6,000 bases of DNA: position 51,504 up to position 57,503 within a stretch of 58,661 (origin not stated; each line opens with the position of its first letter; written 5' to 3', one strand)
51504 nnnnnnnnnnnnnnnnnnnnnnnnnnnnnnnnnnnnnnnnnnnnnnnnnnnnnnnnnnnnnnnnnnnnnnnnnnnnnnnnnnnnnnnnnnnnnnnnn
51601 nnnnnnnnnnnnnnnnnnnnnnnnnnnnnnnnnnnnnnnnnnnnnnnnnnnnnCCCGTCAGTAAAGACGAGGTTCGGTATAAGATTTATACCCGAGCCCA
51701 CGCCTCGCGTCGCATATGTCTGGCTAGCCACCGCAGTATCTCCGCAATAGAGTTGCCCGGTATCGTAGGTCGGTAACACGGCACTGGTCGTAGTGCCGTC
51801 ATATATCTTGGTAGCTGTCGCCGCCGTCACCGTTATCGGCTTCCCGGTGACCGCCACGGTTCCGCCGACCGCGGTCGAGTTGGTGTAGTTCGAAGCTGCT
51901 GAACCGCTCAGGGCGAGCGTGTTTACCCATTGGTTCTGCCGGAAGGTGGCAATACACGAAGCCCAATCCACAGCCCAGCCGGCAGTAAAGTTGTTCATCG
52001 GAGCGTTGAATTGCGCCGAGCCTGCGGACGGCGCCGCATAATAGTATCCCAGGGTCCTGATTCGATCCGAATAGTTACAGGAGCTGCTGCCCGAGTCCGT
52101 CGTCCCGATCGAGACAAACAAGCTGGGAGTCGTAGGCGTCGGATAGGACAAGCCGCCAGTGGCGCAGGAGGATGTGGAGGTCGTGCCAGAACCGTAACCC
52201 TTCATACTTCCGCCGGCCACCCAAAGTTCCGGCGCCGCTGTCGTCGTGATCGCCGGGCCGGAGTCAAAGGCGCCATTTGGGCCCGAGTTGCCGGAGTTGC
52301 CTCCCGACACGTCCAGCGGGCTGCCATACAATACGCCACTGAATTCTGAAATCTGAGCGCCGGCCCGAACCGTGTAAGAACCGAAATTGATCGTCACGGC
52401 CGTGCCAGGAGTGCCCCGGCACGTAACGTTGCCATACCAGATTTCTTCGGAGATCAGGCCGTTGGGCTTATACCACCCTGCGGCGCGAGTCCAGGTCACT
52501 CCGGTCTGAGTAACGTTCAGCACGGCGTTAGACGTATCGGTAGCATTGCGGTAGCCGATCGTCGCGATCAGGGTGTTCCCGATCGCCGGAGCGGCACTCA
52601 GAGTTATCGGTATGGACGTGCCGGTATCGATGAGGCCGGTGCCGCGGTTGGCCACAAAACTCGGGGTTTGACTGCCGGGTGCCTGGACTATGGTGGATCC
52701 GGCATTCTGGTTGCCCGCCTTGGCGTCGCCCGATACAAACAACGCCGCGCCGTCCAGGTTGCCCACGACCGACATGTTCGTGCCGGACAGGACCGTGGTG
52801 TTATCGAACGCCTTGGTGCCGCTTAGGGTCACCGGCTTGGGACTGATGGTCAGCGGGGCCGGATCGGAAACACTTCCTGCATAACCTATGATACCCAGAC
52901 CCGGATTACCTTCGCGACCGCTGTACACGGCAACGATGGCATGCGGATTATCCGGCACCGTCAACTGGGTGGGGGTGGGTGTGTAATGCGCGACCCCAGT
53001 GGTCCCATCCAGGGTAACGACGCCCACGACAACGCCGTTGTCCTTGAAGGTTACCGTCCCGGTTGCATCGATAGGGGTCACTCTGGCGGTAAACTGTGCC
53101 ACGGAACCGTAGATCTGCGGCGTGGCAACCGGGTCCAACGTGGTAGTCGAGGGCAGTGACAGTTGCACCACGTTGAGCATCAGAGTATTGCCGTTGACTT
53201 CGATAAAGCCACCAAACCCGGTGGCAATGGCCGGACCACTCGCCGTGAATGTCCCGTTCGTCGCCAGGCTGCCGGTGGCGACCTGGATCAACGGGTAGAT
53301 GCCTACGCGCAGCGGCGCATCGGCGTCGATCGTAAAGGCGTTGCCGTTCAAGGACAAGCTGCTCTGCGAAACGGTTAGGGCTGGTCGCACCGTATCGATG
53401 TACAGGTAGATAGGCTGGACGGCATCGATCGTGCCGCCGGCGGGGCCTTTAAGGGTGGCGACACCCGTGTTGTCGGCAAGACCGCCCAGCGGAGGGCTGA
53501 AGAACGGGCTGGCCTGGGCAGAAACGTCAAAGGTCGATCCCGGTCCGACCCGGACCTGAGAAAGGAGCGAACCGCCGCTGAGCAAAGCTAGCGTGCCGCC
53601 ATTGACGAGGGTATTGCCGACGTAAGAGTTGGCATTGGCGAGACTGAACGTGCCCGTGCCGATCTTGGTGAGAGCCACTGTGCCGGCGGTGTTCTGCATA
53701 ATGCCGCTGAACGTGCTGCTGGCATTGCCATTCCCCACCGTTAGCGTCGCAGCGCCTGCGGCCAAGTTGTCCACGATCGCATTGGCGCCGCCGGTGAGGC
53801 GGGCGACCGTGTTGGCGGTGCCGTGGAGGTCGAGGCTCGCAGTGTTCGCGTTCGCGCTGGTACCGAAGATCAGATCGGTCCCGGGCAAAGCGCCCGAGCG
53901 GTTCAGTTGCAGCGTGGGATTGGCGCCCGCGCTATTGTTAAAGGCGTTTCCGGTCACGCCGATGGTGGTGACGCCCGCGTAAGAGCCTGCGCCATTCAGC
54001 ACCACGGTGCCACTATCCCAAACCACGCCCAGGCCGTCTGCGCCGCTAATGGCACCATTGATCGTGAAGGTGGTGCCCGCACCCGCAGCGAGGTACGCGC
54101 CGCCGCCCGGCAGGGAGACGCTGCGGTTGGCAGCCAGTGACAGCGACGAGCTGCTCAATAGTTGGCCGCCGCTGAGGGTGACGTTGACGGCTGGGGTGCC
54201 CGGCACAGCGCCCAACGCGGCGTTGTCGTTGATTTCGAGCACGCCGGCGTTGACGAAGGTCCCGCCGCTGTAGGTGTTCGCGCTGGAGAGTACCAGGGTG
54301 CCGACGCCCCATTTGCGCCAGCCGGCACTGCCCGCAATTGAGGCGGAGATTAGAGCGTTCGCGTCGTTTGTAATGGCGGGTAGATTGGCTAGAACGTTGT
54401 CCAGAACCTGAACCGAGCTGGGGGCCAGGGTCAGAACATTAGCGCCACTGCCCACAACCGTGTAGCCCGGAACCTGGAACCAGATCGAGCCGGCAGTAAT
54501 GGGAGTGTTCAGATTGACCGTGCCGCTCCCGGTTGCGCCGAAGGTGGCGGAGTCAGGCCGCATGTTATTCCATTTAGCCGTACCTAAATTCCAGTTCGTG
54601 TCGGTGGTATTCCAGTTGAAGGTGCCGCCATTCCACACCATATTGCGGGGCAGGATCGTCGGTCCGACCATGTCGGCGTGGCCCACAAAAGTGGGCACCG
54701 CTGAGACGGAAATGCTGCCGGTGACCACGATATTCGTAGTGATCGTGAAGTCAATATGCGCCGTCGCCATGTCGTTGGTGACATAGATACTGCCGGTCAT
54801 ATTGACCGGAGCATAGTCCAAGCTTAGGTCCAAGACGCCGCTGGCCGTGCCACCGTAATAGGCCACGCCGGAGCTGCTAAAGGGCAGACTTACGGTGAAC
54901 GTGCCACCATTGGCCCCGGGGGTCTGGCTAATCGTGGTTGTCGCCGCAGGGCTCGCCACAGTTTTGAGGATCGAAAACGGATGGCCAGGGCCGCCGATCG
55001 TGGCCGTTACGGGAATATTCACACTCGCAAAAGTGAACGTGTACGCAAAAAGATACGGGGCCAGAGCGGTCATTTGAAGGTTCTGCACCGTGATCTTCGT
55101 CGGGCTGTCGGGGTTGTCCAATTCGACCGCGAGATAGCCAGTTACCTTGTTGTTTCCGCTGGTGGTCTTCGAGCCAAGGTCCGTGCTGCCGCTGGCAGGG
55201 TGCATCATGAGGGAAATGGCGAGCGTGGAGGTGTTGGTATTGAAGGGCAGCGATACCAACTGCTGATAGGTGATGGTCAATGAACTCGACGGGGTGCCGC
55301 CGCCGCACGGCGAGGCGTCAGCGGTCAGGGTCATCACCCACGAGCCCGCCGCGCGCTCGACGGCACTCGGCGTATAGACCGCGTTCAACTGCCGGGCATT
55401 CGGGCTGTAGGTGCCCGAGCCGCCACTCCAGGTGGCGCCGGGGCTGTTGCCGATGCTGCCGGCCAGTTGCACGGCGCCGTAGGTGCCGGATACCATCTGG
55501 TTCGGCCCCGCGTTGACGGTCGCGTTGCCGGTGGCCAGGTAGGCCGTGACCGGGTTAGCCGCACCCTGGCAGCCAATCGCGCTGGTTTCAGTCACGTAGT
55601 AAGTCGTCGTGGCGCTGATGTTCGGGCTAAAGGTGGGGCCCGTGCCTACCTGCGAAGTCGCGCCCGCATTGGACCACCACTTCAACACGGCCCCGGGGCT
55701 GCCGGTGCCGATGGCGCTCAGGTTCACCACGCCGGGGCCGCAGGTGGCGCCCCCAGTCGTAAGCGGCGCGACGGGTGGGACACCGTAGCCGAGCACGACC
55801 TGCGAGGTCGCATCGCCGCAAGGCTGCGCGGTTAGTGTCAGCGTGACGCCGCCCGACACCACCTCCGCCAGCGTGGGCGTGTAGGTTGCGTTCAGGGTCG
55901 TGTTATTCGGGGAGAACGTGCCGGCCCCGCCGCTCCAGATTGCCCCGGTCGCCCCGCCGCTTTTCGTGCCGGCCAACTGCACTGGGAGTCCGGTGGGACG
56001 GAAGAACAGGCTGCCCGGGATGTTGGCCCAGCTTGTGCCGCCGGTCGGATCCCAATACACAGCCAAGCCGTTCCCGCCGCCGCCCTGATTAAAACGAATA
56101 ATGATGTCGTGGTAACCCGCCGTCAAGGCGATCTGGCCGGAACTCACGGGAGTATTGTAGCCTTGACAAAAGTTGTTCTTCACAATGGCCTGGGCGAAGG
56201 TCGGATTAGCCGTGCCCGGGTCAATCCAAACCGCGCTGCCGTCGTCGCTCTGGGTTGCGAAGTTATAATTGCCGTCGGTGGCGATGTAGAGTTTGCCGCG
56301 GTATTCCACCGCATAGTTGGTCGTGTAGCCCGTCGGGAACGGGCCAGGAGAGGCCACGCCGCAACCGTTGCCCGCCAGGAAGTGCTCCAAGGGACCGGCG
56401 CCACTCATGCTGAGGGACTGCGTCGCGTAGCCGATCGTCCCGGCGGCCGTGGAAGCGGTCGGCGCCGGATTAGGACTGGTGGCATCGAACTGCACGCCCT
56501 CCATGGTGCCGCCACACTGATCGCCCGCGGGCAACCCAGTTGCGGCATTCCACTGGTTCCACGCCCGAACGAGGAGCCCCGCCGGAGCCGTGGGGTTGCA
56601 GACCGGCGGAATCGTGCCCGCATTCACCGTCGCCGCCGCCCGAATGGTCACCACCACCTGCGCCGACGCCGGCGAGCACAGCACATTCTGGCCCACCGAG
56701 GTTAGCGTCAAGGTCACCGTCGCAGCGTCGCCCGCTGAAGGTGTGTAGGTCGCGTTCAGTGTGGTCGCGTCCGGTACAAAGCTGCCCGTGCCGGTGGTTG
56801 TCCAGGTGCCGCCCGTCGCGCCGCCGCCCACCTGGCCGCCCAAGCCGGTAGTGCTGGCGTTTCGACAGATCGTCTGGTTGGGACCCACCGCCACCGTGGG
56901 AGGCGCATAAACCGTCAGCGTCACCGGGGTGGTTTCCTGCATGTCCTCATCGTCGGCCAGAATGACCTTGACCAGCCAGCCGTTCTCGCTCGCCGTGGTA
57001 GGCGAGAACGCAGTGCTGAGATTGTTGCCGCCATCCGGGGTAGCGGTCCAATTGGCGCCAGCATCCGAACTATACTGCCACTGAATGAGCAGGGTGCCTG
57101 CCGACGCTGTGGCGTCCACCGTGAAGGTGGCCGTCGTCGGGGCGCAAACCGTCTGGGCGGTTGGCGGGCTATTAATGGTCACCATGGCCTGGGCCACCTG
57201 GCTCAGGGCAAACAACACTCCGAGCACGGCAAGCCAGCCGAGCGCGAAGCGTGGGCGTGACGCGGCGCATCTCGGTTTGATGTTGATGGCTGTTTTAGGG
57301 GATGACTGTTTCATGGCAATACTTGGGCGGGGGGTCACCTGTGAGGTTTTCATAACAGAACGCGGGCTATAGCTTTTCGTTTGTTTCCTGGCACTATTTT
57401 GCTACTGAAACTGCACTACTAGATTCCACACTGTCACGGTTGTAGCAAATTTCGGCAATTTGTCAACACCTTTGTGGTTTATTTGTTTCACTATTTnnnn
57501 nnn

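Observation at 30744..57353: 8869-aa secreted protein with a three-fold super-repeat architecture mixing eukaryote-like Ig modules, PATR, MBG, PA14 and unassigned domains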

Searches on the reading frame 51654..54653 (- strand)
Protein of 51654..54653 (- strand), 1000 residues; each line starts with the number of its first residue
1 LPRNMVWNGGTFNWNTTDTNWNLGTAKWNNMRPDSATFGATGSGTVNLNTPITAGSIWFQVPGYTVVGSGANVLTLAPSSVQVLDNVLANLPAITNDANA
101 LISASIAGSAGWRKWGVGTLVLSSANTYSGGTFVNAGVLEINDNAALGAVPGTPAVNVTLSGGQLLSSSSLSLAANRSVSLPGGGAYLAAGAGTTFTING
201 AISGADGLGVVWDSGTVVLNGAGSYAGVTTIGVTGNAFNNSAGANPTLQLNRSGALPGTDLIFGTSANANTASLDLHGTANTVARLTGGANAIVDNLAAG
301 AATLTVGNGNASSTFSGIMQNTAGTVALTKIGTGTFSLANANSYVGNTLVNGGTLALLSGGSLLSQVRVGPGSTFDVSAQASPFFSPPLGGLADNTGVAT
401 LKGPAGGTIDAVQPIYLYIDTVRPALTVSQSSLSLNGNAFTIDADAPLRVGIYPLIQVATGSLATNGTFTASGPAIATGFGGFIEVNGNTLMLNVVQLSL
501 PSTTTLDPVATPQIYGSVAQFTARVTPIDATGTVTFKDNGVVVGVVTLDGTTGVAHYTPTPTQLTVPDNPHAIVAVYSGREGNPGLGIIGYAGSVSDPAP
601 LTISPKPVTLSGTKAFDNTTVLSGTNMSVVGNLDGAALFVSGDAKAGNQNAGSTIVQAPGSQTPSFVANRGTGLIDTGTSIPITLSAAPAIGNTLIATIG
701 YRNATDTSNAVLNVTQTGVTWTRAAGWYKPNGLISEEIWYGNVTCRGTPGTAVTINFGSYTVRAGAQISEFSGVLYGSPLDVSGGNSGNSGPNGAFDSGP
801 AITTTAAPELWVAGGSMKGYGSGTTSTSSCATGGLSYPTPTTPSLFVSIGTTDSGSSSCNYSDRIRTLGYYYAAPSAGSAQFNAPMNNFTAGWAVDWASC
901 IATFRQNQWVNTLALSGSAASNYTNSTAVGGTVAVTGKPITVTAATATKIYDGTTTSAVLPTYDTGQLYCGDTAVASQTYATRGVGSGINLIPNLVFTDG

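Call 6: search_protein_families(library=pfam, proteins=[window:51654-54653:-], max_evalue=0.01)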
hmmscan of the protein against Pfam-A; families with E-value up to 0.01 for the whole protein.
window:51654-54653:- (1000 aa): 1 family
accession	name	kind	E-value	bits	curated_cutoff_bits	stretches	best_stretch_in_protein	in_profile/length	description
PF12951.13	PATR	-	2.3e-16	60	27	2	114-141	3-30/30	Passenger-associated-transport-repeat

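Call 26: search_protein_families(library=ncbifam, proteins=[window:51654-54653:-], max_evalue=0.01)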
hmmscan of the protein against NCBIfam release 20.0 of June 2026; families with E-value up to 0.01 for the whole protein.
window:51654-54653:- (1000 aa): 3 families
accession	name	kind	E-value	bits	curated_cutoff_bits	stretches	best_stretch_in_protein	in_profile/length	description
TIGR02601.1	autotrns_rpt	repeat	1.6e-13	50.1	19.85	2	116-142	6-32/32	beta strand repeat protein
NF033865.1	fusolisin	equivalog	8.2e-08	30.8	999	1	97-142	443-488/1006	fusolisin family autotransporter serine protease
NF051851.1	AtpSerPepEprS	equivalog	0.00075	17.6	1700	1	327-402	451-524/988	autotransporter serine peptidase EprS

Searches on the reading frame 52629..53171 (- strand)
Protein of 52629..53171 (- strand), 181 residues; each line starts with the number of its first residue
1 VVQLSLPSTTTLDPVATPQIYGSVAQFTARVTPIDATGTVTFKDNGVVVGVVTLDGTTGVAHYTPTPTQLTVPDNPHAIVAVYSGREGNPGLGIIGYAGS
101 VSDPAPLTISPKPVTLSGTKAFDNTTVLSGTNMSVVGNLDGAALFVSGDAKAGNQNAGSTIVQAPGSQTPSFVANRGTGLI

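Call 74: search_protein_families(library=pfam, proteins=[window:52629-53171:-], max_evalue=0.1)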
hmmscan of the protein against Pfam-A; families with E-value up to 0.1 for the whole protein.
window:52629-53171:- (181 aa): 2 families
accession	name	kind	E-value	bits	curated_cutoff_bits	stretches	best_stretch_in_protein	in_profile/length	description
PF16640.11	Big_3_5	-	2.1e-09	38.2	35.5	1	16-88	5-74/88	Bacterial Ig-like domain (group 3)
PF03422.21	CBM_6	-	0.084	13.6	28.9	1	25-87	47-112/125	Carbohydrate binding module (family 6)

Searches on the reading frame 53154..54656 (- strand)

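Call 74: search_protein_families(library=pfam, proteins=[window:53154-54656:-], max_evalue=0.1)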
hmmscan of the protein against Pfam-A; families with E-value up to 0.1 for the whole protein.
window:53154-54656:- (501 aa): 1 family
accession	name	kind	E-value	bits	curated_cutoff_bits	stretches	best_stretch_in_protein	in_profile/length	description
PF12951.13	PATR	-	2.2e-17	63.2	27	3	115-142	3-30/30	Passenger-associated-transport-repeat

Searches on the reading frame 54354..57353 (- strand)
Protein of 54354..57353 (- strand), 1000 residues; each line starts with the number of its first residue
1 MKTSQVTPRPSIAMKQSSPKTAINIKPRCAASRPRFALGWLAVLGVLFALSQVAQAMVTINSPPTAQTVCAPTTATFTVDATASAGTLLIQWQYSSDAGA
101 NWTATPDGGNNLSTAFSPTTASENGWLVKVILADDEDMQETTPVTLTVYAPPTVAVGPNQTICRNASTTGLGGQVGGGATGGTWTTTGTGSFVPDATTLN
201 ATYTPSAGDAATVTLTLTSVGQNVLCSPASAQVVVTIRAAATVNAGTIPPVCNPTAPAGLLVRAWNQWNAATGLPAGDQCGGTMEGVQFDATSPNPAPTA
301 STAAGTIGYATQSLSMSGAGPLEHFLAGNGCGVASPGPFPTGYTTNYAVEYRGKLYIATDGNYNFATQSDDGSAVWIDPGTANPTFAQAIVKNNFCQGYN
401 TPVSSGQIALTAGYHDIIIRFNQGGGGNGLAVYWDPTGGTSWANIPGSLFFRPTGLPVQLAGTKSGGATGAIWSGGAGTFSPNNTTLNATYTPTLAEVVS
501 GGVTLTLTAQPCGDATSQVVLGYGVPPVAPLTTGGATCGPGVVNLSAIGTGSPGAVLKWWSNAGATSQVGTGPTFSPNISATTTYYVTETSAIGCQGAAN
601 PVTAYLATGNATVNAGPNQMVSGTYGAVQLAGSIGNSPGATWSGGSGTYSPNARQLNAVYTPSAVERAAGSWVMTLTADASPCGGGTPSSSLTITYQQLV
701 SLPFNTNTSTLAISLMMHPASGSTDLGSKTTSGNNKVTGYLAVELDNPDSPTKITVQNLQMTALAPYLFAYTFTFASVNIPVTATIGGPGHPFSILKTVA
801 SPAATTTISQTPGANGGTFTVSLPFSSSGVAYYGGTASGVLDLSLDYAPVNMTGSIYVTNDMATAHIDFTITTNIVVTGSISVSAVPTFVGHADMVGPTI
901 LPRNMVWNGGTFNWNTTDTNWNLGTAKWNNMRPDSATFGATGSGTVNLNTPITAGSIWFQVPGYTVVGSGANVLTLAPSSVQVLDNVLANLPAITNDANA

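Call 6: search_protein_families(library=pfam, proteins=[window:54354-57353:-], max_evalue=0.01)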
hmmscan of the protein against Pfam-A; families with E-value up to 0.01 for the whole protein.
window:54354-57353:- (1000 aa): 3 families
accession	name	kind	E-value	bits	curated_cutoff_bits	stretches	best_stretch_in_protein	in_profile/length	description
PF19081.6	Ig_7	-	2.3e-09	37.9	27.3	1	527-604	1-80/84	Ig-like domain CHU_C associated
PF07691.17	PA14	-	2e-06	28.1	24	1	345-439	44-138/147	PA14 domain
PF10528.15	GLEYA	-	0.00029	21.5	26.2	1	347-420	1-75/91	GLEYA domain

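Call 26: search_protein_families(library=ncbifam, proteins=[window:54354-57353:-], max_evalue=0.01)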
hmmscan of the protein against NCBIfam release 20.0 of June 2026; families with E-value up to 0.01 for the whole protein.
window:54354-57353:- (1000 aa): 0 families

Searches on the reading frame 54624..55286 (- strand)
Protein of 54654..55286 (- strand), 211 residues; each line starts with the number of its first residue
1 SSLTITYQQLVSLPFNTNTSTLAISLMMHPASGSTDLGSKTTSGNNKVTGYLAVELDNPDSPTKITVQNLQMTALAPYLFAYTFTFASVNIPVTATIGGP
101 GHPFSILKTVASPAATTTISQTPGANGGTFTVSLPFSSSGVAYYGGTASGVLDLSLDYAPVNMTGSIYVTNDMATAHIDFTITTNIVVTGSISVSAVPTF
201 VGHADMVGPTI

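Call 32: find_homologous_proteins(query=window:54654-55286:-, max_evalue=0.001)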
Query window:54654-55286:-: 1046 candidates shared short words with the query, none scored E <= 0.001.

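Call 42: search_protein_representatives(alignment_id=A4)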
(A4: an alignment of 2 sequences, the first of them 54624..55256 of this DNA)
Query: 2 sequences, 219 profile positions. Proteins with E-value up to 0.001 (for the whole library): 27; up to 1e-10: 7; up to 1e-30: 4. The best 27 are listed.
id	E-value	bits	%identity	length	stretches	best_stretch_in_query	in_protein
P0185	1.1e-78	279.9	-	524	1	1-217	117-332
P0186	2.7e-73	262.3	-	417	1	2-217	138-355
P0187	7.5e-56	205.3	-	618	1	2-206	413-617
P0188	5.6e-50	186.1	-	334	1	40-218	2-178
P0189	1.2e-15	73.9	-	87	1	1-72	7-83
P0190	6.8e-13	64.9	-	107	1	126-202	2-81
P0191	3.2e-11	59.4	-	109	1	3-87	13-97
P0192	2.9e-10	56.2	-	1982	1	3-202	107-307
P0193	7.2e-10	54.9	-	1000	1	3-180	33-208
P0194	1.3e-09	54.1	-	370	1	17-218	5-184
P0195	5.8e-09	52.0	-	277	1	3-174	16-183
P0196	6.1e-09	51.9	-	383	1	57-151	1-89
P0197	1.5e-08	50.6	-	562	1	3-175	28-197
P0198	7.9e-08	48.3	-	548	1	29-174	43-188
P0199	9.6e-08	48.0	-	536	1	2-176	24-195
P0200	4.3e-07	45.9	-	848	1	8-203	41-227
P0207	5.3e-05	39.1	-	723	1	3-174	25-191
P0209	6.1e-05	38.8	-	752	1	2-176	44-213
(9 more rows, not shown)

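Call 43: search_protein_families(library=pfam, proteins=[P0185, P0186, P0187, P0192, P0193, P0197, P0199, P0200, P0207, P0209], max_evalue=0.001)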
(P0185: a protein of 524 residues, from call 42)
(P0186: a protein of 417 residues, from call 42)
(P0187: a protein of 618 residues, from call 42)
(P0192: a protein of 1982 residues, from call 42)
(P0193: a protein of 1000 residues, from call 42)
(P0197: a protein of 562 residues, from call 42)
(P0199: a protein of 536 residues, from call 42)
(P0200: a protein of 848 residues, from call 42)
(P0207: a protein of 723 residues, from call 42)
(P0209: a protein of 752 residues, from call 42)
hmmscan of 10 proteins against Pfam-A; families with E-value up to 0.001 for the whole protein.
P0185 (524 aa): 1 family
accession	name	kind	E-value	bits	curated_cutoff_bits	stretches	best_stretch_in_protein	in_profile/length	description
PF12951.13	PATR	-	5.3e-09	36.4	27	1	422-449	1-28/30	Passenger-associated-transport-repeat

P0186 (417 aa): 0 families

P0187 (618 aa): 2 families
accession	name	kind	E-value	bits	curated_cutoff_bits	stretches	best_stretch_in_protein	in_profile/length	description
PF19081.6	Ig_7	-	5.2e-11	43.1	27.3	1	239-305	1-71/84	Ig-like domain CHU_C associated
PF07691.17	PA14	-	5.4e-06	26.7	24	1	58-148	43-135/147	PA14 domain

P0192 (1982 aa): 7 families
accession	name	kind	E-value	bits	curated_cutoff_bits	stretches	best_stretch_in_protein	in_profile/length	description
PF17957.7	Big_7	-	1.4e-77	256.8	24.1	6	580-647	2-70/70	Bacterial Ig domain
PF07495.19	Y_Y_Y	-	3.2e-13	49.8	26.6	0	901-938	27-62/65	Y_Y_Y domain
PF22352.2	K319L-like_PKD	-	5.3e-13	49.2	27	0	897-938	44-84/84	K319L-like, PKD domain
PF19077.6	Big_13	-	7e-13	49.4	27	0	632-666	63-100/102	Bacterial Ig-like domain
PF16392.11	DUF5001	-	2.4e-10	40.7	23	0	824-851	21-48/86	Ig-like domain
PF00801.26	PKD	-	3.8e-06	27.2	23.5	0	1128-1197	10-76/80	PKD domain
PF06832.18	BiPBP_C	-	3e-05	24.3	26.8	0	1649-1728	7-84/90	Penicillin-Binding Protein C-terminus Family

P0193 (1000 aa): 4 families
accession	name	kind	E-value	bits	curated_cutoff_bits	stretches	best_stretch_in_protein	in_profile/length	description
PF17957.7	Big_7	-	1.1e-22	80.9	24.1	2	670-738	1-70/70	Bacterial Ig domain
PF16392.11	DUF5001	-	3e-07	30.8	23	0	384-414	19-49/86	Ig-like domain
PF19077.6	Big_13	-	3.3e-05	24.7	27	0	726-757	69-100/102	Bacterial Ig-like domain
PF07495.19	Y_Y_Y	-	0.00012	22.4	26.6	0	458-492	29-62/65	Y_Y_Y domain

P0197 (562 aa): 1 family
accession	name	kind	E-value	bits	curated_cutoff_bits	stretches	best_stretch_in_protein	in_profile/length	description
PF17957.7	Big_7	-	1.8e-16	61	24.1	1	227-295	1-70/70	Bacterial Ig domain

P0199 (536 aa): 1 family
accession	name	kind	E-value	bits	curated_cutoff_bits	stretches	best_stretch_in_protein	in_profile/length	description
PF17957.7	Big_7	-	3.8e-12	47.1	24.1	1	401-460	1-58/70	Bacterial Ig domain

P0200 (848 aa): 1 family
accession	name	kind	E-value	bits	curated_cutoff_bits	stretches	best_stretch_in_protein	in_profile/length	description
PF12951.13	PATR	-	3.3e-15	56.2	27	2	588-616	1-29/30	Passenger-associated-transport-repeat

P0207 (723 aa): 2 families
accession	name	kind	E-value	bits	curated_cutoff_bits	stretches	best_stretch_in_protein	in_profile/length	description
PF17957.7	Big_7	-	6.6e-16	59.2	24.1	1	393-454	1-63/70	Bacterial Ig domain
PF13385.13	Laminin_G_3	-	0.0007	20.2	27.6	0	652-700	41-90/151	Concanavalin A-like lectin/glucanases superfamily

P0209 (752 aa): 1 family
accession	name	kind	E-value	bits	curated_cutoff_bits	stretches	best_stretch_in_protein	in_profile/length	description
PF17957.7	Big_7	-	8.1e-09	36.4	24.1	1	419-484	1-68/70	Bacterial Ig domain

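Call 93: search_protein_families(library=phrogs, proteins=[window:54624-55256:-], max_evalue=0.01)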
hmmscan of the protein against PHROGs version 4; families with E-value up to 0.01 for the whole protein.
window:54624-55256:- (211 aa): 0 families

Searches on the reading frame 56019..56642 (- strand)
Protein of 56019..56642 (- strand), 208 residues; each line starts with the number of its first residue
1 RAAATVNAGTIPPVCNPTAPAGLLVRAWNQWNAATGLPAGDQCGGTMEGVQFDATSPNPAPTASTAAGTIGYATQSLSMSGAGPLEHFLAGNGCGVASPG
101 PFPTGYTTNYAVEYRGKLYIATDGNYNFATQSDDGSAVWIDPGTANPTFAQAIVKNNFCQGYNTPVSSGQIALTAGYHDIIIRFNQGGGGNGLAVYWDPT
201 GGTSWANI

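Call 74: search_protein_families(library=pfam, proteins=[window:56019-56642:-], max_evalue=0.1)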
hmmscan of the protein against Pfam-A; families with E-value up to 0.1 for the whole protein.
window:56019-56642:- (208 aa): 2 families
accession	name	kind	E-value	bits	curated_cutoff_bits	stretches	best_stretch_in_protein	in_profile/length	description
PF07691.17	PA14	-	1.7e-07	31.6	24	1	108-202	44-138/147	PA14 domain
PF10528.15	GLEYA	-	1.3e-05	25.8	26.2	1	110-186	1-78/91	GLEYA domain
